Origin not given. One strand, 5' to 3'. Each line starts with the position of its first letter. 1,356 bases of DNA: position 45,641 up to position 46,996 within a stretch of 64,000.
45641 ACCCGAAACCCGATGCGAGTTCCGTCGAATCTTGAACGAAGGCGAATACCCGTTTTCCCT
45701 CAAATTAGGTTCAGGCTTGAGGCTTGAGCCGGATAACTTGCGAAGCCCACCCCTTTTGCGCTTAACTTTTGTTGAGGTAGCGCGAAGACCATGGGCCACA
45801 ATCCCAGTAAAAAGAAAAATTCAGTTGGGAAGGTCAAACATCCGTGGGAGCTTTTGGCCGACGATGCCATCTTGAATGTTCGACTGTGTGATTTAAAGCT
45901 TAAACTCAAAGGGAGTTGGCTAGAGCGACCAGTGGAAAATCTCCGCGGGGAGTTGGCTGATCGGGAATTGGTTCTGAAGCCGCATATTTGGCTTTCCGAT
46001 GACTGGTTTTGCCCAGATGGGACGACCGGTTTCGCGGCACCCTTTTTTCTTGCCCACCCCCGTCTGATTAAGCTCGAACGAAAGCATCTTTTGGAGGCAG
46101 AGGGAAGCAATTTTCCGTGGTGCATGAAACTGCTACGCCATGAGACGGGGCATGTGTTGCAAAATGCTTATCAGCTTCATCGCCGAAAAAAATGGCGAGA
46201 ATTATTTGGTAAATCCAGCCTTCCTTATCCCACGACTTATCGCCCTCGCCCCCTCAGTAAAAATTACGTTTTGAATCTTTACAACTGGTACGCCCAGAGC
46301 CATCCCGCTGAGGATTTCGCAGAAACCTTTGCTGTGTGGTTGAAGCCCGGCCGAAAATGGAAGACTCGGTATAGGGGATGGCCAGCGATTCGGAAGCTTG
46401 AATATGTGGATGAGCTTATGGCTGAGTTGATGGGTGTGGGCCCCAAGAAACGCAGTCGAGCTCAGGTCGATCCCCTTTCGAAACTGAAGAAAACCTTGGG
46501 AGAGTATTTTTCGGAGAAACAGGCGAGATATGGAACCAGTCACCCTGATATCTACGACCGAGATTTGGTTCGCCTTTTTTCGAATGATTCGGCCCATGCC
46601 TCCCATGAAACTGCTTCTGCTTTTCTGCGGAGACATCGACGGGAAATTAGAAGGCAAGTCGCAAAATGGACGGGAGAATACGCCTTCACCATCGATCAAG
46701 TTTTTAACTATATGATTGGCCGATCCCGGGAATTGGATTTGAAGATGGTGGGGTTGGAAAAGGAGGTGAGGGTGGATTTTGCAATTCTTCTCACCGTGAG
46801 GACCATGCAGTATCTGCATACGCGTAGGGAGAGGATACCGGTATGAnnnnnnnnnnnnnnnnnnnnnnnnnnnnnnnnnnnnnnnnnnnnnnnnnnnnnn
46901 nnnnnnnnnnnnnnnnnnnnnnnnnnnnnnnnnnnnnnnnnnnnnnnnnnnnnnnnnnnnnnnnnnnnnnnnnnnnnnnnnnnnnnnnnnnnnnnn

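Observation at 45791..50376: Candidate undescribed peptide ligation/processing module: zincin-like HExxH protein, Ddl-type ATP-grasp ligase and a transglutaminase-like multi-TM protein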

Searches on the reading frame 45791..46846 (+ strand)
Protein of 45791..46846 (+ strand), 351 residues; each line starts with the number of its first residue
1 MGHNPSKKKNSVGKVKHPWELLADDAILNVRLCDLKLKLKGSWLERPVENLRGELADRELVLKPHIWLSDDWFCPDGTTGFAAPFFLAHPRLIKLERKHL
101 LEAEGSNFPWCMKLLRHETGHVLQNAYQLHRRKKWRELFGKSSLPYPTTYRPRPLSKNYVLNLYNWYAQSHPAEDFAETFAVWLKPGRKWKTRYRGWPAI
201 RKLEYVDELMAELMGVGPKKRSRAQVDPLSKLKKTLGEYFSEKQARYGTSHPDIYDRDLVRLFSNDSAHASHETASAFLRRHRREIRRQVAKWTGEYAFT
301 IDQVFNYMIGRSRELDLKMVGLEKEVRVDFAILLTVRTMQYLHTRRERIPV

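Call 3: search_protein_families(library=pfam, proteins=[window:45791-46846:+], max_evalue=0.01)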
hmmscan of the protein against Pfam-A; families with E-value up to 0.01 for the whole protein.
window:45791-46846:+ (351 aa): 1 family
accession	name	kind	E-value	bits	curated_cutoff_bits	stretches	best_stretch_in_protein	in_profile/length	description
PF15887.11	Peptidase_Mx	-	6.1e-09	36.1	27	1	115-185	90-165/236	Putative zinc-binding metallo-peptidase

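Call 4: search_protein_families(library=ncbifam, proteins=[window:45791-46846:+], max_evalue=0.01)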
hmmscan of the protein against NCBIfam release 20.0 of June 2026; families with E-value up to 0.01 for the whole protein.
window:45791-46846:+ (351 aa): 1 family
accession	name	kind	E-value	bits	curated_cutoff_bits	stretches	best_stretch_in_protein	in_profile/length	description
TIGR04549.1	LP_HExxH_w_tonB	subfamily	0.0024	17.1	75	1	110-190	136-212/261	substrate import-associated zinc metallohydrolase lipoprotein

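Call 5: find_homologous_proteins(query=window:45791-46846:+)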
Query window:45791-46846:+ (351 aa): 7979 proteins with E <= 0.001 among 8000 candidates; the best 120 are listed.
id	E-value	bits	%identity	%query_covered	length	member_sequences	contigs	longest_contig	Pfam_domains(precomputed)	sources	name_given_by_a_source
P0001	7.8e-242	820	100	100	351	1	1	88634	PF15887.12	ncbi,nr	ncbi:MAG: putative zinc-binding metallopeptidase [Myxococcota bacterium]|nr:putative zinc-binding me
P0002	7.6e-153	527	66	96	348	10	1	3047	PF15887.12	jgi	-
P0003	2.8e-152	525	66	95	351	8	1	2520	PF15887.12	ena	-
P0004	5.6e-146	504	62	95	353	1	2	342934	PF15887.12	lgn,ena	-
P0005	1.9e-145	503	62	98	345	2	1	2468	PF15887.12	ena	-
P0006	2.4e-145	502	61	100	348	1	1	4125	PF15887.12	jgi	-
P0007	5.2e-145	501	64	96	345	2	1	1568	PF15887.12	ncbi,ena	-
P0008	8.5e-144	497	62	96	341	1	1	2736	PF15887.12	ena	-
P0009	3.8e-143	495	62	96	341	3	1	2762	PF15887.12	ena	-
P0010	6.4e-143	494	62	95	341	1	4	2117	PF15887.12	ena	-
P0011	8.2e-143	494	60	98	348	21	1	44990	PF15887.12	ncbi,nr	ncbi:MAG: hypothetical protein HOK28_17710 [Deltaproteobacteria bacterium]|nr:hypothetical protein [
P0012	9.9e-143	494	64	95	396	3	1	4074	PF15887.12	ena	-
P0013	2.5e-142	492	60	98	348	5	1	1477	PF15887.12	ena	-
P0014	4.0e-142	492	62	96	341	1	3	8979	PF15887.12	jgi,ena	-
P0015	4.7e-142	492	62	96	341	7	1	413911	PF15887.12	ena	-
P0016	1.8e-141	490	66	92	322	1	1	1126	PF15887.12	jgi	jgi:hypothetical protein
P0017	1.5e-140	487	61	96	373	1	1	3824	PF15887.12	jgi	jgi:hypothetical protein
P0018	1.4e-139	483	61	96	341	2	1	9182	PF15887.12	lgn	-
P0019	4.3e-138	479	58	96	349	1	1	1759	PF15887.12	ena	-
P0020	1.5e-136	474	60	97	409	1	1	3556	PF15887.12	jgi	jgi:hypothetical protein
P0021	7.4e-136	471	59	96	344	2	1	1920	PF15887.12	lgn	-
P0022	1.0e-135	471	60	95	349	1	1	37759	PF15887.12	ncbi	-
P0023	1.1e-135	471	60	97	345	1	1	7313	PF15887.12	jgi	-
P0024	2.0e-134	467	60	96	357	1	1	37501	PF15887.12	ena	-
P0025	2.0e-133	463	60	95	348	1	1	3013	PF15887.12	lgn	-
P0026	1.6e-131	457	59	92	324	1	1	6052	PF15887.12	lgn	-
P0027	1.7e-131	457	57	95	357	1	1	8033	PF15887.12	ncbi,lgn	-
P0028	2.7e-131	456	58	95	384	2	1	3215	PF15887.12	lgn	-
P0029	2.0e-129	450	58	97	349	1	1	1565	PF15887.12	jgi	-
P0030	1.3e-128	447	58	96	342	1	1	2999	PF15887.12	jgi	jgi:hypothetical protein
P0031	1.7e-128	447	61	90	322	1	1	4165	PF15887.12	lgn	-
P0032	2.6e-128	446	57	95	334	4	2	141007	PF15887.12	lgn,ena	-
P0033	5.5e-128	445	57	94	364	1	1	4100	PF15887.12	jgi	-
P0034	7.3e-128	445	57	96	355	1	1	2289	PF15887.12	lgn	-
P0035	1.7e-127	444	57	95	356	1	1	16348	PF15887.12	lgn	-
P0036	2.1e-127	443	57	96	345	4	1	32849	PF15887.12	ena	-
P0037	7.0e-127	442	56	97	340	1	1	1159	PF15887.12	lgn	-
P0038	7.2e-127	442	54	99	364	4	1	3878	PF15887.12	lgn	-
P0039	1.2e-126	441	57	95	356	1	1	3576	PF15887.12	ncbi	-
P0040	1.4e-126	441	56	97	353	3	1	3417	PF15887.12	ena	-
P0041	1.4e-126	441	56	97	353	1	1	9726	PF15887.12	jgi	-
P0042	1.6e-126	440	56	97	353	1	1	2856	PF15887.12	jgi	jgi:hypothetical protein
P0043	2.4e-126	440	55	94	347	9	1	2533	PF15887.12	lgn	-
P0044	5.8e-126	439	55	98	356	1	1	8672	PF15887.12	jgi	jgi:hypothetical protein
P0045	5.9e-126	439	55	97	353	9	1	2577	PF15887.12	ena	-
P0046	9.8e-126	438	56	95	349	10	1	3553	PF15887.12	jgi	jgi:putative zinc-binding metallo-peptidase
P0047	1.2e-125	438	57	97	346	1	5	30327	PF15887.12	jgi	jgi:hypothetical protein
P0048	1.2e-125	438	55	99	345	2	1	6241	PF15887.12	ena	-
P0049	1.2e-125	438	55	97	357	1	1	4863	PF15887.12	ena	-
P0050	1.4e-125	437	56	95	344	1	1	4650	PF15887.12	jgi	jgi:hypothetical protein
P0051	1.4e-125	437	53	98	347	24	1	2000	PF15887.12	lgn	-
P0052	2.1e-125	437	53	98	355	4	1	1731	PF15887.12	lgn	-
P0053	2.1e-125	437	55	96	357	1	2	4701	PF15887.12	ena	-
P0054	2.3e-125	437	56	94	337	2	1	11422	PF15887.12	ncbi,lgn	-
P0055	3.0e-125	436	55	97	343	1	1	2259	PF15887.12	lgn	-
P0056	3.2e-125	436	56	95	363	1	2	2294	PF15887.12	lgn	-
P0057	3.5e-125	436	55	98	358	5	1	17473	PF15887.12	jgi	-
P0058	3.8e-125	436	54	99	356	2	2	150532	PF15887.12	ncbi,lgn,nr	ncbi:MAG: hypothetical protein DCC65_05730 [Planctomycetota bacterium]|nr:MAG: hypothetical protein 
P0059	4.5e-125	436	55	99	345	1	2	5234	PF15887.12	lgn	-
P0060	6.2e-125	435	56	97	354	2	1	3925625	PF15887.12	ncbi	ncbi:putative zinc-binding metallopeptidase [Nitrospira sp. Kam-Ns4a]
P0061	6.2e-125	435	57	94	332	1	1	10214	PF15887.12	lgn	-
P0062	6.5e-125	435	56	95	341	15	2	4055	PF15887.12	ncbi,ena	ncbi:MAG: putative zinc-binding metallopeptidase [Gemmatimonadota bacterium]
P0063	8.0e-125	435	56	95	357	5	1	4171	PF15887.12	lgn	-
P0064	8.2e-125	435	59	93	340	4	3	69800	PF15887.12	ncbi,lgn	-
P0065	8.7e-125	435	58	95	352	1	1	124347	PF15887.12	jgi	-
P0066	8.9e-125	435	57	95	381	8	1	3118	PF15887.12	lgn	-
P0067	1.4e-124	434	57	95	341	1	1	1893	PF15887.12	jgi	jgi:hypothetical protein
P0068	1.5e-124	434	57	94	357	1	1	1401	PF15887.12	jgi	jgi:Putative zinc-binding metallo-peptidase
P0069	1.8e-124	434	59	91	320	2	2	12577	PF15887.12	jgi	jgi:hypothetical protein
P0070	1.8e-124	434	56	96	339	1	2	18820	PF15887.12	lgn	-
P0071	2.3e-124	433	56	94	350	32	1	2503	PF15887.12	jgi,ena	-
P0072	2.7e-124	433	55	95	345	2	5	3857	PF15887.12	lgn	-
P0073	2.7e-124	433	57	95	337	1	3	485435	PF15887.12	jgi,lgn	jgi:hypothetical protein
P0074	3.0e-124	433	54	99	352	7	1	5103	PF15887.12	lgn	-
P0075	3.1e-124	433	56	94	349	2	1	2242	PF15887.12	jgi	jgi:hypothetical protein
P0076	3.3e-124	433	55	95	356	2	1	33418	PF15887.12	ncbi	-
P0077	3.9e-124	433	55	94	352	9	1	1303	PF15887.12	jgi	jgi:hypothetical protein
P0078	4.1e-124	433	56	94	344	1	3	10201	PF15887.12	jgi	jgi:hypothetical protein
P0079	4.9e-124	432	55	95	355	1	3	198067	PF15887.12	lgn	-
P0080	4.9e-124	432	54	98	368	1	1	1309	PF15887.12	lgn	-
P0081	5.3e-124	432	58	93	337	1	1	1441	PF15887.12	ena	-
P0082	5.3e-124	432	55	98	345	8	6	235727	PF15887.12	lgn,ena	-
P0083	5.3e-124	432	53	98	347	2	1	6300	PF15887.12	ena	-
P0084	6.6e-124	432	57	94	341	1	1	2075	PF15887.12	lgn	-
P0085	6.7e-124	432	57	96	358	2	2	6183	PF15887.12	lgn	-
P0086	7.9e-124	432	57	94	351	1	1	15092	PF15887.12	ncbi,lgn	-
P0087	8.1e-124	432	57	95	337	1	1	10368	PF15887.12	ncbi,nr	ncbi:MAG TPA: putative zinc-binding metallopeptidase [Gemmatimonadaceae bacterium]|nr:putative zinc-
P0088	8.5e-124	432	56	98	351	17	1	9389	PF15887.12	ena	-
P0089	1.1e-123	431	53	99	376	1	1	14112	PF15887.12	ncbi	-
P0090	1.3e-123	431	56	95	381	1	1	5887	PF15887.12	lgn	-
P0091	1.3e-123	431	53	99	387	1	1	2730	PF15887.12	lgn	-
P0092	1.4e-123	431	52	99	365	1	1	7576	PF15887.12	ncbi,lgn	-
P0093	1.6e-123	431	55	97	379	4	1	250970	PF15887.12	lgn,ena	-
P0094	1.7e-123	431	54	99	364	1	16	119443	PF15887.12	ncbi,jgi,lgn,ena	jgi:hypothetical protein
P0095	1.8e-123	430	54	96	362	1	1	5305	PF15887.12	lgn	-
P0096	1.9e-123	430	58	93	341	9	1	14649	PF15887.12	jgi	jgi:hypothetical protein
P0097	2.0e-123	430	53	100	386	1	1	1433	PF15887.12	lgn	-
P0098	2.1e-123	430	56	95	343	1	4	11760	PF15887.12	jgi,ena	jgi:hypothetical protein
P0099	2.1e-123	430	57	94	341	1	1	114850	PF15887.12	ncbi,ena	-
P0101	2.3e-123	430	56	95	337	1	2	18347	PF15887.12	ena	-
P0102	2.4e-123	430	55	99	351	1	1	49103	PF15887.12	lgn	-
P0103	2.6e-123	430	55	93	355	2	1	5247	PF15887.12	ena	-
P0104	2.7e-123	430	55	99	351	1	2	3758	PF15887.12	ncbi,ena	-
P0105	2.7e-123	430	53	98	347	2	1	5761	PF15887.12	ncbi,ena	-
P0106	2.8e-123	430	55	94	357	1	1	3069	PF15887.12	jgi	jgi:hypothetical protein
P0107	2.9e-123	430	57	95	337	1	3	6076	PF15887.12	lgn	-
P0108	3.4e-123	430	53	98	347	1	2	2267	PF15887.12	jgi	jgi:hypothetical protein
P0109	3.5e-123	430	57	97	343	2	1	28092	PF15887.12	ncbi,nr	ncbi:MAG: putative zinc-binding metallopeptidase [Planctomycetes bacterium]|nr:putative zinc-binding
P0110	3.8e-123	429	55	98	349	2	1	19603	PF15887.12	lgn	-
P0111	4.4e-123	429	57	96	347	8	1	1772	PF15887.12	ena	-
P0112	4.7e-123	429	56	95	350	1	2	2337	PF15887.12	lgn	-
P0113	5.2e-123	429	56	91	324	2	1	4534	PF15887.12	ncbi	-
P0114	5.3e-123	429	57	93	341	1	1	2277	PF15887.12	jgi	jgi:putative zinc-binding metallo-peptidase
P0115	5.5e-123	429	53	98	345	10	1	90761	PF15887.12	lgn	-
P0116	5.6e-123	429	54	95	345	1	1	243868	PF15887.12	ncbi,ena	-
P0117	6.0e-123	429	57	95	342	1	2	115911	PF15887.12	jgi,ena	-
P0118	6.8e-123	429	55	96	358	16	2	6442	PF15887.12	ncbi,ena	-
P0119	7.9e-123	428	52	99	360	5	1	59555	PF15887.12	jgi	jgi:hypothetical protein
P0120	8.1e-123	428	56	93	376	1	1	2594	PF15887.12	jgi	-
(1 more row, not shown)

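Call 7: find_encoding_contigs(protein=P0060, flank=8000, max_places=2)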
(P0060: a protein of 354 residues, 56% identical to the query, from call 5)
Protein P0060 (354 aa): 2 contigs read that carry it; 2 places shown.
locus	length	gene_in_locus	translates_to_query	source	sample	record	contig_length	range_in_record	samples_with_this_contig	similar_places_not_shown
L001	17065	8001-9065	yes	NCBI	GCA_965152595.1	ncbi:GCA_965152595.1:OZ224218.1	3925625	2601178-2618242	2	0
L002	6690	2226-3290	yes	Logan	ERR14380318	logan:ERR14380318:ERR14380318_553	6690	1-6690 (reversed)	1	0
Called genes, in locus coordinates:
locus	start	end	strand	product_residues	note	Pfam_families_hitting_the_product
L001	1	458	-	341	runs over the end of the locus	PF04055:Radical_SAM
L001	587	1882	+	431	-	PF02403:Seryl_tRNA_N, PF00587:tRNA-synt_2b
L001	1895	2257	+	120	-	-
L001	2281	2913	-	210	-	PF00072:Response_reg, PF00196:GerE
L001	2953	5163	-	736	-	PF08448:PAS_4, PF00989:PAS, PF08447:PAS_3, PF08448:PAS_4, PF13188:PAS_8, PF13426:PAS_9, PF07730:HisKA_3, PF02518:HATPase_c, +3 more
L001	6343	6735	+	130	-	PF13473:Cupredoxin_1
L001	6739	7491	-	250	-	PF21033:RMD1-3, PF13431:TPR_17 (faint), PF14559:TPR_19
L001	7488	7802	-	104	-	-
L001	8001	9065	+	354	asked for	PF15887:Peptidase_Mx (weak)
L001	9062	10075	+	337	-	PF07478:Dala_Dala_lig_C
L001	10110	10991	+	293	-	PF01370:Epimerase, PF04321:RmlD_sub_bind, PF02719:Polysacc_synt_2 (weak), PF07993:NAD_binding_4 (weak), PF16363:GDP_Man_Dehyd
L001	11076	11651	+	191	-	PF00578:AhpC-TSA, PF08534:Redoxin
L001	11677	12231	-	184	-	PF06884:DUF1264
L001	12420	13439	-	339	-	PF13280:WYL, PF25583:WCX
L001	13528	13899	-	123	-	-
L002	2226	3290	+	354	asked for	PF15887:Peptidase_Mx (weak)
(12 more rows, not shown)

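Call 8: find_encoding_contigs(protein=P0058, flank=8000, max_places=2)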
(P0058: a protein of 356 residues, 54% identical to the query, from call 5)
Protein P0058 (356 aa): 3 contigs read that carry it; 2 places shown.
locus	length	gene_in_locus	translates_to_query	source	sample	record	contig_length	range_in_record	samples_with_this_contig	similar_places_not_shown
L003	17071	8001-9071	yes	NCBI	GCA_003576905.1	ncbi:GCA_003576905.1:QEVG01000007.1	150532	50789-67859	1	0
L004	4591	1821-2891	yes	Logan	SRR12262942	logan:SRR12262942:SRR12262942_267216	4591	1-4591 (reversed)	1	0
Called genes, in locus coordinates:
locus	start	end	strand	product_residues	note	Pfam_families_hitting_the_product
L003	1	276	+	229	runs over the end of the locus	-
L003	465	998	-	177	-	-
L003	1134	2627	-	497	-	PF01180:DHO_dh, PF01207:Dus (weak), PF12837:Fer4_6 (faint), PF13187:Fer4_9 (faint), PF00037:Fer4 (faint), PF14697:Fer4_21, PF12838:Fer4_7 (weak), PF14697:Fer4_21, +2 more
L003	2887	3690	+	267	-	PF04402:SIMPL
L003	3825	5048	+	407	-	PF00144:Beta-lactamase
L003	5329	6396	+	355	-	-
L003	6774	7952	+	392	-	PF12974:Phosphonate-bd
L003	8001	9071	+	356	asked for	PF15887:Peptidase_Mx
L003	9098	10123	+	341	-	PF07478:Dala_Dala_lig_C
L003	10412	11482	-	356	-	-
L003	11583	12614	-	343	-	PF13489:Methyltransf_23 (weak)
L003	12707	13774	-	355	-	PF01595:CNNM, PF00571:CBS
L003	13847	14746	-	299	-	PF13649:Methyltransf_25 (faint), PF13489:Methyltransf_23, PF13847:Methyltransf_31 (faint), PF08242:Methyltransf_12 (faint), PF08241:Methyltransf_11 (weak)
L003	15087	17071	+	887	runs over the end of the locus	PF00317:Ribonuc_red_lgN, PF02867:Ribonuc_red_lgC, PF12637:TSCPD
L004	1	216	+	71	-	?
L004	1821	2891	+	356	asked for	PF15887:Peptidase_Mx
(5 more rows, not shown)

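Call 9: find_encoding_contigs(protein=P0073, flank=8000, max_places=2)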
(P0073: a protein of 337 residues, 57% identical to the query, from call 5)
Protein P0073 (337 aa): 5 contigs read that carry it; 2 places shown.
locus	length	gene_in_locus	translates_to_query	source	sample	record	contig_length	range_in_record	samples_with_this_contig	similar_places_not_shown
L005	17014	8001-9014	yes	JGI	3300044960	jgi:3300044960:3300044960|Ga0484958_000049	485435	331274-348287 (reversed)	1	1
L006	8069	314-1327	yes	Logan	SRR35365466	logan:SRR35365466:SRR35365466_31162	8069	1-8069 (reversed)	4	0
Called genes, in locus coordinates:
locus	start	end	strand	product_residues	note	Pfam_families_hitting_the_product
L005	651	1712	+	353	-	PF01520:Amidase_3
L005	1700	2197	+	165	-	PF25084:LbH_EIF2B, PF14602:Hexapep_2 (weak), PF00132:Hexapep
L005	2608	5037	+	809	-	PF00317:Ribonuc_red_lgN, PF02867:Ribonuc_red_lgC, PF12637:TSCPD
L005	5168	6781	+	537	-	-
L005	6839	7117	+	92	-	-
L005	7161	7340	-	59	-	PF01165:Ribosomal_S21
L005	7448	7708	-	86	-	PF00313:CSD, PF08206:OB_RNB (weak)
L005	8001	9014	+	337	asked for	PF15887:Peptidase_Mx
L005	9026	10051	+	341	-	PF07478:Dala_Dala_lig_C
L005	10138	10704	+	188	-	PF13442:Cytochrome_CBB3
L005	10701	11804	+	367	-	PF07494:Reg_prop (faint), PF13449:Phytase-like (faint), PF08450:SGL (faint), PF17170:DUF5128 (faint), PF01436:NHL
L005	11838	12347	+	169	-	PF00111:Fer2, PF01799:Fer2_2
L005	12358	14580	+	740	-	PF20256:MoCoBD_2, PF02738:MoCoBD_1, PF20256:MoCoBD_2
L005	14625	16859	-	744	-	PF01011:PQQ, PF13360:PQQ_2 (weak), PF01011:PQQ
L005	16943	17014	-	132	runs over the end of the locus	PF13442:Cytochrome_CBB3 (weak)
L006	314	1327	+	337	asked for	PF15887:Peptidase_Mx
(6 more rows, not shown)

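Call 20: search_solved_structures(query=window:45791-46846:+, max_evalue=1, show_alignments=2)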
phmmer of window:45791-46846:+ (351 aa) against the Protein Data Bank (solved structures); distinct sequences matched with E-value up to 1: 4.
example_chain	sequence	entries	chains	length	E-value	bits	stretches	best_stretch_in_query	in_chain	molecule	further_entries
1k99_A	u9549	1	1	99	0.044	16.2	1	237-297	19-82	Upstream binding factor 1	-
9ihq_1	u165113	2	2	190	0.073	15.5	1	177-242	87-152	Altered inheritance of mitochondria protein 41, mitochondrial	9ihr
4l7a_A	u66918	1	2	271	0.075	15.4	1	112-192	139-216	Uncharacterized protein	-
6qi5_P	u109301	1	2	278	0.67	12.3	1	48-150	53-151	Pre-hexon-linking protein VIII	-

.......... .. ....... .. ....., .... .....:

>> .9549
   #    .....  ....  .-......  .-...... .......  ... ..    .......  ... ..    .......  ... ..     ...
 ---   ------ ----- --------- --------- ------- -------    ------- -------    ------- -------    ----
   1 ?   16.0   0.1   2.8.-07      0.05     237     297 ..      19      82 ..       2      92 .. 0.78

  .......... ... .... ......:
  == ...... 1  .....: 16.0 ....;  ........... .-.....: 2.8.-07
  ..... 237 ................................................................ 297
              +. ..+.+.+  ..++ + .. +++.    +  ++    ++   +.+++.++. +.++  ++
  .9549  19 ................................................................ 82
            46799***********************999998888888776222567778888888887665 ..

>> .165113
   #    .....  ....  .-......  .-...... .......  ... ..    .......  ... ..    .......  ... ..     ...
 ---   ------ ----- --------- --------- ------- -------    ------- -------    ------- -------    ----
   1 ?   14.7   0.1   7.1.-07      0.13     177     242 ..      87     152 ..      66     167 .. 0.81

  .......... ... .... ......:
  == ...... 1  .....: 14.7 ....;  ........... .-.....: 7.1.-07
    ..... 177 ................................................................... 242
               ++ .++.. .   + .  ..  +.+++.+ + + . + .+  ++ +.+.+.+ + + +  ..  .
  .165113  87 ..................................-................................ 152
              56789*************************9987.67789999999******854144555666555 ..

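Call 24: find_related_loci(query=A1, collection=genome_contigs, flank=8000)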
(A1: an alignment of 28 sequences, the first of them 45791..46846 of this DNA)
Query A1 (351 aa) in genome_contigs; peptide patterns used: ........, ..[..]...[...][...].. (x = any residue, [..] = any of these).
600 stretches matched a pattern (row limit reached: there are more); 548 encode a relative of the query (tblastn E <= 1e-3); the best 80 are kept; 80 distinct loci.
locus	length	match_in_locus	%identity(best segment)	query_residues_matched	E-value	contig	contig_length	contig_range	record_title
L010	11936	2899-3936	57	1-346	7e-136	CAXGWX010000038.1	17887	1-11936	MAG TPA_asm: uncultured Bdellovibrionales bacterium isolate ERR594338_concoct_189 genome assembly, contig: ERZ11848501.4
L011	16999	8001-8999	56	16-348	2e-128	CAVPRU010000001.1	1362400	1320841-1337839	MAG: uncultured Gemmatimonadales bacterium isolate MFD09964.bin.1.80 genome assembly, contig: contig_10196, whole genome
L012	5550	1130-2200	54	2-351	5e-127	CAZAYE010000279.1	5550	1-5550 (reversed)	MAG TPA_asm: uncultured Enterobacteriaceae bacterium isolate binchicken_co21_381 genome assembly, contig: NODE_18434_len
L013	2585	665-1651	57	16-344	2e-131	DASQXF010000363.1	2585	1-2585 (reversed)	MAG TPA_asm: Xanthobacteraceae bacterium isolate SMAG_U11032 k141_992503, whole genome shotgun sequence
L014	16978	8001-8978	56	19-344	1e-124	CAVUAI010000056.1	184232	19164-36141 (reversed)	MAG: uncultured Alphaproteobacteria bacterium isolate MFD09267.bin.1.185 genome assembly, contig: contig_68411, whole ge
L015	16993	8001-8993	55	19-349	2e-124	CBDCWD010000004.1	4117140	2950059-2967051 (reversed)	MAG: Nitrospirales bacterium isolate bfe0d4a2-ff9e-45cc-b07f-d7db846c6a6b genome assembly, contig: contig_4, whole genom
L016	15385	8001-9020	55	8-347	2e-123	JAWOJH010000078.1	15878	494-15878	MAG: Methyloceanibacter sp. isolate CWP6-1.bin.95 k191_4460450, whole genome shotgun sequence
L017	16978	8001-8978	55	19-344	4e-123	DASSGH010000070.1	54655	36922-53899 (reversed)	MAG TPA_asm: Xanthobacteraceae bacterium isolate SMAG_U1028 k141_859953, whole genome shotgun sequence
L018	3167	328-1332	53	15-349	7e-127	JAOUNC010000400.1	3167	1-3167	MAG: Nitrospirota bacterium isolate 8_1_July_SF_Bin60 8_1_July_SF_Bin60_scaffold_21208_c1, whole genome shotgun sequence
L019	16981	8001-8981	56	16-342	6e-123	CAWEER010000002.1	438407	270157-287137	MAG: uncultured Alphaproteobacteria bacterium isolate MFD01138.bin.1.24 genome assembly, contig: contig_16776, whole gen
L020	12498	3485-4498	55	16-351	8e-123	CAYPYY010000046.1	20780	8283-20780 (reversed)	MAG TPA_asm: uncultured Gemmatimonas sp. isolate binchicken_co276_69 genome assembly, contig: NODE_2302_length_20780_cov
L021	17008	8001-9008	54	18-351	1e-122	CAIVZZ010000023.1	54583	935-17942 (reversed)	MAG: uncultured Gemmatimonadetes bacterium isolate Umea3_bin-3837 genome assembly, contig: bin-3837:23/32, whole genome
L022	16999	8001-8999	56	16-347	2e-122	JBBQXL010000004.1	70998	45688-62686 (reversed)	MAG: Hyphomicrobiales bacterium isolate Co_metawrap_2110 Cmw_2110_k141_10927019_length_70998_cov_17.9981, whole genome s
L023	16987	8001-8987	55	16-344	2e-122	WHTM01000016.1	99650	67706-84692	MAG: Hyphomicrobiales bacterium isolate Dino_bin37 NODE_203_length_99650_cov_4.59522, whole genome shotgun sequence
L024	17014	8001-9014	53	16-351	3e-122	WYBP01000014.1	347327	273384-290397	MAG: Gemmatimonadaceae bacterium isolate GEM1 k127_327000, whole genome shotgun sequence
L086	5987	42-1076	48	5-349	2e-113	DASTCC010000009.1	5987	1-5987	MAG TPA_asm: Vicinamibacterales bacterium isolate SMAG_U782 k141_915657, whole genome shotgun sequence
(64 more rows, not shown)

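Call 34: predict_structure(alignment_id=A1)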
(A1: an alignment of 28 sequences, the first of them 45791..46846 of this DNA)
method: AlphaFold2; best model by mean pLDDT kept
length: 351 residues; sequences in the alignment: 28
mean_pLDDT: 81.0   pTM: 0.66
mean pLDDT of the five models: 81.0, 80.4, 77.0, 76.3, 75.5
residues with pLDDT >= 90: 156; 70-90: 118; 50-70: 45; < 50: 32
segments of 3 or more residues with pLDDT < 50: 1-3, 5-13, 160-168, 345-351
pLDDT, mean of each block of 10 residues (from residue 1): 42 68 94 95 94 93 94 89 94 84 77 90 93 88 60 50 45 80 72 75 88 92 92 95 69 82 91 94 90 68 85 91 93 84 46 35
secondary structure, 60 per line:
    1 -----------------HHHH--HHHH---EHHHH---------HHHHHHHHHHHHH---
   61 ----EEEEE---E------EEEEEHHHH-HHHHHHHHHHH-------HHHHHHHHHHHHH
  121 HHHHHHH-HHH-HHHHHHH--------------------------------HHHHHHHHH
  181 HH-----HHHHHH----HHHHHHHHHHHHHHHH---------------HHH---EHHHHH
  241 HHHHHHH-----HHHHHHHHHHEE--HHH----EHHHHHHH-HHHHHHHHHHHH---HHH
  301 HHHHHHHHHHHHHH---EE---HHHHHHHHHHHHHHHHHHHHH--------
elements in order: H18-21 H24-27 H32-35 H45-57 E65-69 E80-84 H85-88 H90-100 H108-127 H133-139 H172-182 H188-193 H198-213 H236-247 H253-262 H275-281 H283-294 H298-314 H323-343
